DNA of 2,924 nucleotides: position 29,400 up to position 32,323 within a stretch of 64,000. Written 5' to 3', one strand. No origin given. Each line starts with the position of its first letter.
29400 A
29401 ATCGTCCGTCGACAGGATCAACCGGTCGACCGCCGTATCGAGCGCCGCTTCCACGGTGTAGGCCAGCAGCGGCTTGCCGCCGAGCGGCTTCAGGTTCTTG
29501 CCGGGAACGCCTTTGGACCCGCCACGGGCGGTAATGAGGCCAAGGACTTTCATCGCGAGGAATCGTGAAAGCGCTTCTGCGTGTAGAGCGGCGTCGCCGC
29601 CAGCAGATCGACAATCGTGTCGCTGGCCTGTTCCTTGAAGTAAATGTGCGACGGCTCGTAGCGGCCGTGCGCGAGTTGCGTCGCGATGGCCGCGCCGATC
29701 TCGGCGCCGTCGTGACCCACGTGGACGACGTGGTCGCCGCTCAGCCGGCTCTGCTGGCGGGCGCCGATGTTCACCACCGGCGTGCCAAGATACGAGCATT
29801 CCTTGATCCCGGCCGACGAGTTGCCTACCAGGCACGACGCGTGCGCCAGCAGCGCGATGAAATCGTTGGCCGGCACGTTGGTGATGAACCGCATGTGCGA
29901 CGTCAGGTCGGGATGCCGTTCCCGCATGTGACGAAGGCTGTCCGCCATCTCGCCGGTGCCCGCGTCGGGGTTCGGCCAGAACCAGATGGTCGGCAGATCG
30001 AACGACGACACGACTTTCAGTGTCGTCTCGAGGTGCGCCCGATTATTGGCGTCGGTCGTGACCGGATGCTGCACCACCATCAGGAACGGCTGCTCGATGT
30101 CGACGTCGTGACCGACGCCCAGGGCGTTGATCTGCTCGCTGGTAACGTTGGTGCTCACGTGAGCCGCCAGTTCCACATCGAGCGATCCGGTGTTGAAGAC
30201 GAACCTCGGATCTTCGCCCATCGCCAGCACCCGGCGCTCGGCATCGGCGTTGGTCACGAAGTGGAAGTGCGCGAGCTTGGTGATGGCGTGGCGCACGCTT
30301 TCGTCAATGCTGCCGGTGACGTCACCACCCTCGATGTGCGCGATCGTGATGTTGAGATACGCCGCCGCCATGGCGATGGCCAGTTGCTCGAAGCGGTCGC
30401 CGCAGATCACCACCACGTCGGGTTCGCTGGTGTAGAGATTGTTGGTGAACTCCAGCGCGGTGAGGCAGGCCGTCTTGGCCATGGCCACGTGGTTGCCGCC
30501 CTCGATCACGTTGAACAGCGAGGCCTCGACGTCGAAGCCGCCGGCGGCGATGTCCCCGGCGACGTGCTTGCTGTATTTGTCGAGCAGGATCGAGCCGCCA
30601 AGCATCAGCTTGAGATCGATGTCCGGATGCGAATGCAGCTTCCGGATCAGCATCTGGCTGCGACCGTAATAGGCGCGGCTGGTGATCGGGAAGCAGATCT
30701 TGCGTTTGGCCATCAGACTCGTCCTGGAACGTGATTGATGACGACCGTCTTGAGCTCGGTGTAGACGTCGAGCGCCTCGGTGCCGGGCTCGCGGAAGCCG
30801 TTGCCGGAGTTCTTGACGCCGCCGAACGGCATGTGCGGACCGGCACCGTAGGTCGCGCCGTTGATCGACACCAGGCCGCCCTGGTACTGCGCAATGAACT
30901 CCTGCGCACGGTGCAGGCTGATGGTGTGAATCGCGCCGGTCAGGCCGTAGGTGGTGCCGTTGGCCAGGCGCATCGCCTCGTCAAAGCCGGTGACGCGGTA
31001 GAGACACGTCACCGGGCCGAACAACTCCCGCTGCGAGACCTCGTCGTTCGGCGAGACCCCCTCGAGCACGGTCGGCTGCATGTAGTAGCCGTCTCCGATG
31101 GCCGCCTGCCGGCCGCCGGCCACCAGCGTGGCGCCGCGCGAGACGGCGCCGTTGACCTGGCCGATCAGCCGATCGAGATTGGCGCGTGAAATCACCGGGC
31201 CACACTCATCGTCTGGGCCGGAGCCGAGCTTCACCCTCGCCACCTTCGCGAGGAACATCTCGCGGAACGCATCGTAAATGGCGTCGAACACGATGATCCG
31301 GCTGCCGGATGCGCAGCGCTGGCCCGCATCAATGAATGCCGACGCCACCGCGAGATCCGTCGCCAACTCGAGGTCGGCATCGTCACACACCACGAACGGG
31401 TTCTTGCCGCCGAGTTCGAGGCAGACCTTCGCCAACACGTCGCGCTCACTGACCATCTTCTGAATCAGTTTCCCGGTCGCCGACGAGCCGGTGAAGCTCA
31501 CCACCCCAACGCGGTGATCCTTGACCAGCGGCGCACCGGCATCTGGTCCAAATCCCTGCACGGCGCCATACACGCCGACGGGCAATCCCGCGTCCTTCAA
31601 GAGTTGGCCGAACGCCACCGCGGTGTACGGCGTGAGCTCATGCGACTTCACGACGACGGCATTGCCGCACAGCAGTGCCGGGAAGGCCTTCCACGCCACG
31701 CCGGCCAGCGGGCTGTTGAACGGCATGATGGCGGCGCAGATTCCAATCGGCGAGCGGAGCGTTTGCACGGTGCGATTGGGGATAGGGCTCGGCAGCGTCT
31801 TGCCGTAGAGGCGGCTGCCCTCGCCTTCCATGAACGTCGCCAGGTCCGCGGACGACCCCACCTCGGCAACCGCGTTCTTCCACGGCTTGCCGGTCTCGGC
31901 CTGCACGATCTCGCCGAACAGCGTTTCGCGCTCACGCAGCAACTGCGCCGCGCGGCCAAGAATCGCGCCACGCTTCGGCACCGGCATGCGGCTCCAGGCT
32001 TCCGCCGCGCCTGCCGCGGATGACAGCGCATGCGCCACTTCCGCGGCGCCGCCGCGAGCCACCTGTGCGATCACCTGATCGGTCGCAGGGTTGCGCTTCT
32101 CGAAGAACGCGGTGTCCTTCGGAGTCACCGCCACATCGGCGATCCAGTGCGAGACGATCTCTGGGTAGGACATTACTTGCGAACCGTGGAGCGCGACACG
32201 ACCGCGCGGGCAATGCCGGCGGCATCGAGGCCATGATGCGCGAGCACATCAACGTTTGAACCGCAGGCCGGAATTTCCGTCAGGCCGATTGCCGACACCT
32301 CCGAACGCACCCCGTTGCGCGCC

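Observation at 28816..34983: CMP-sugar module without a NeuB-type synthase: fused transketolase + aldehyde dehydrogenase + NeuC-like + NeuA-like + SDR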

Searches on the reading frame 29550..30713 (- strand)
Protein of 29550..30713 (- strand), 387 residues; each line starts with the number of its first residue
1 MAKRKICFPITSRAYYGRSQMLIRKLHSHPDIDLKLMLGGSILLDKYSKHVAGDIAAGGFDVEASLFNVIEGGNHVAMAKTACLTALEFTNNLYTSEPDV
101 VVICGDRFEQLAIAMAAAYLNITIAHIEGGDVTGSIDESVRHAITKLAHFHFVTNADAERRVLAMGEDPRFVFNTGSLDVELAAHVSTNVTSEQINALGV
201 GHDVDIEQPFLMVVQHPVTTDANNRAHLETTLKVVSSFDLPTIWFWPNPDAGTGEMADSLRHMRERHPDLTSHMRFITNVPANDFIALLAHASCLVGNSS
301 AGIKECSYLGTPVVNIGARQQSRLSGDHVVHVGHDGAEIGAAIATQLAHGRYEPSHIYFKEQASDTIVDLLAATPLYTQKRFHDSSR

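Call 4: search_protein_families(library=pfam, proteins=[window:29550-30713:-], max_evalue=0.001)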
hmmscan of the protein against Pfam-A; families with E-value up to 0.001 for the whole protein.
window:29550-30713:- (387 aa): 1 family
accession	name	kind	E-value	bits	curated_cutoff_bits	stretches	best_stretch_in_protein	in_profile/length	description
PF02350.25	Epimerase_2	-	2.9e-63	214.3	30.6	1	25-371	2-346/347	UDP-N-acetylglucosamine 2-epimerase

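Call 5: search_protein_families(library=ncbifam, proteins=[window:29550-30713:-], max_evalue=0.001)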
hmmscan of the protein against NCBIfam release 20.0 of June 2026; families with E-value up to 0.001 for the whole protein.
window:29550-30713:- (387 aa): 2 families
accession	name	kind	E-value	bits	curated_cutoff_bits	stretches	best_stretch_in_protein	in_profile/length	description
TIGR03568.1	NeuC_NnaA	equivalog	6.4e-99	331.3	235.9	1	4-371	1-365/365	UDP-N-acetylglucosamine 2-epimerase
TIGR00236.1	wecB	equivalog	4.3e-13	49.2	210.15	1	22-316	19-300/366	non-hydrolyzing UDP-N-acetylglucosamine 2-epimerase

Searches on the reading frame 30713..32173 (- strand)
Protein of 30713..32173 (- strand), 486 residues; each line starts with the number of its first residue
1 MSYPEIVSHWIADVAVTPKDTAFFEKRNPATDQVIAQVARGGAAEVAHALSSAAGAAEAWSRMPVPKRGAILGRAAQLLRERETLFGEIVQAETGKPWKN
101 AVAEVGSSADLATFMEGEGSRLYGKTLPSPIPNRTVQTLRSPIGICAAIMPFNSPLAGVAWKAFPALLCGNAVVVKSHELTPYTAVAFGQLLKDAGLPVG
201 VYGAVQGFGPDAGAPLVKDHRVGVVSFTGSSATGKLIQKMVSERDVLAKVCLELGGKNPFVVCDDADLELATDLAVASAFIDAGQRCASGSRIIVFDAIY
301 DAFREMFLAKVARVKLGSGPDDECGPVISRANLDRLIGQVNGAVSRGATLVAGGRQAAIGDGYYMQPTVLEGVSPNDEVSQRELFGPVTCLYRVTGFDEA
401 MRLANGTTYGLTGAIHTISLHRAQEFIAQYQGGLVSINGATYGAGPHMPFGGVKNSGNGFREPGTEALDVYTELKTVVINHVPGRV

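Call 4: search_protein_families(library=pfam, proteins=[window:30713-32173:-], max_evalue=0.001)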
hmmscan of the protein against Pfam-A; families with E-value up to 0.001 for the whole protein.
window:30713-32173:- (486 aa): 1 family
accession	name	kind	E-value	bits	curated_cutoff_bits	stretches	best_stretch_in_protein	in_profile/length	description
PF00171.27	Aldedh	-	5.4e-144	480.6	23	1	22-477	7-461/461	Aldehyde dehydrogenase family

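Call 5: search_protein_families(library=ncbifam, proteins=[window:30713-32173:-], max_evalue=0.001)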
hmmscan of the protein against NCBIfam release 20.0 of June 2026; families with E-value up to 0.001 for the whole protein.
window:30713-32173:- (486 aa): 43 families (the best 25 are shown)
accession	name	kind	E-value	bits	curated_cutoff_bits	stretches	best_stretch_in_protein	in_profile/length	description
NF009725.0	PRK13252.1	equivalog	1.4e-108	363.5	593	1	6-480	6-480/488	betaine-aldehyde dehydrogenase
TIGR01804.1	BADH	equivalog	1.8e-108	363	668.6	1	19-475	10-467/467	betaine-aldehyde dehydrogenase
NF042993.1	AlphKGSA_gudD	equivalog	1.4e-107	360.5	770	1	11-479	8-480/481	alpha-ketoglutaric semialdehyde dehydrogenase GucD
NF052305.1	DioxValDhHalo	equivalog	4.6e-107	358.9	750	1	19-480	17-482/483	2,5-dioxovalerate dehydrogenase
TIGR02299.1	HpaE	equivalog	2.2e-106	356.4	638.35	1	8-483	2-480/488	5-carboxymethyl-2-hydroxymuconate semialdehyde dehydrogenase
NF006916.0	PRK09407.1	equivalog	1.4e-104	350.6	521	1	19-481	31-494/526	succinic semialdehyde dehydrogenase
NF010000.0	PRK13473.1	subfamily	3.4e-100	335.9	615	1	24-481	19-474/475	aminobutyraldehyde dehydrogenase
TIGR01780.1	SSADH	subfamily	1.5e-97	327.3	646.35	1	28-475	3-448/448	succinate-semialdehyde dehydrogenase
NF007497.0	PRK10090.1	equivalog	4.9e-93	312.5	500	1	8-476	8-474/480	aldehyde dehydrogenase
NF002852.0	PRK03137.1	subfamily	5.1e-93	312.6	648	1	24-477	52-510/514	L-glutamate gamma-semialdehyde dehydrogenase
NF045735.1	PaDhStyDPseudo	equivalog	8.6e-91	305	850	1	20-480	16-482/483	phenylacetaldehyde dehydrogenase StyD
NF040648.1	lactal_redase_Meth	equivalog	2.4e-89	300.5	650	1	25-480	14-463/463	lactaldehyde dehydrogenase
TIGR03216.1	OH_muco_semi_DH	equivalog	6.9e-89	298.6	693.25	1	19-480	11-480/481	2-hydroxymuconic semialdehyde dehydrogenase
NF008415.0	PRK11241.1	equivalog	2.9e-85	286.8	828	1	24-479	28-480/482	NADP-dependent succinate-semialdehyde dehydrogenase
NF050084.1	pip_6_carb_DH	equivalog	3.1e-85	286.9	730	1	27-481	2-462/475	L-piperidine-6-carboxylate dehydrogenase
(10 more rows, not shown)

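Call 25: search_solved_structures(query=window:30713-32173:-, max_evalue=1e-90)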
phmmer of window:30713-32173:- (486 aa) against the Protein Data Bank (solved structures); distinct sequences matched with E-value up to 1e-90: 0.
